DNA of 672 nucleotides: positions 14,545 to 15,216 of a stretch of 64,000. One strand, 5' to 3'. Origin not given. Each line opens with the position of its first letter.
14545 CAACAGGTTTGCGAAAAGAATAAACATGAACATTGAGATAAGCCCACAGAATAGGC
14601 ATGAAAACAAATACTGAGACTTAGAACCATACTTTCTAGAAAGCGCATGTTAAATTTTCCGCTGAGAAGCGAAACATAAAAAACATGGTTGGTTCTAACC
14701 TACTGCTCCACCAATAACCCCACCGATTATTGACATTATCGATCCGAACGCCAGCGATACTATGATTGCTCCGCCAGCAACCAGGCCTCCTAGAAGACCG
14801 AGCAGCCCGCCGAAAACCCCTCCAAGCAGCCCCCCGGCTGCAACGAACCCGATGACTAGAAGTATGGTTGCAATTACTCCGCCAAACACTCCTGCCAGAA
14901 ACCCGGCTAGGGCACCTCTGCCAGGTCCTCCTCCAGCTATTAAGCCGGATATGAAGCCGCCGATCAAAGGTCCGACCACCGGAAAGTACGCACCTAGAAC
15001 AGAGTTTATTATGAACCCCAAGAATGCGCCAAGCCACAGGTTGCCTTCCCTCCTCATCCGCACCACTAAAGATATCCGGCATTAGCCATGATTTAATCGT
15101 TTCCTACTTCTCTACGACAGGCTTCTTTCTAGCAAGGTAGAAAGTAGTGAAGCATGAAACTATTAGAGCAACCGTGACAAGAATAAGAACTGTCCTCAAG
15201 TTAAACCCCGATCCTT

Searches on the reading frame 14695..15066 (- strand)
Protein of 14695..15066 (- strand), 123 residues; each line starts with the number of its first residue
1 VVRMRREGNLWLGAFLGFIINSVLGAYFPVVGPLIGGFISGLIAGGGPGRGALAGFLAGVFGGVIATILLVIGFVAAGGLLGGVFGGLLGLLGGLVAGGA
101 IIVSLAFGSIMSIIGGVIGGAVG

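Call 3: search_protein_families(library=pfam, proteins=[window:14695-15066:-], max_evalue=0.01)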
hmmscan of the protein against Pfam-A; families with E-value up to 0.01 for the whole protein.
window:14695-15066:- (123 aa): 1 family
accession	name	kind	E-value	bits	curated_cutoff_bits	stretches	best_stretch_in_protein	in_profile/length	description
PF17647.6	DUF5518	-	1.9e-08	34.9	27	1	11-121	1-115/116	Family of unknown function (DUF5518)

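Call 4: search_protein_families(library=ncbifam, proteins=[window:14695-15066:-], max_evalue=0.01)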
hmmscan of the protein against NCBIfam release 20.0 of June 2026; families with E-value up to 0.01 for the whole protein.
window:14695-15066:- (123 aa): 0 families
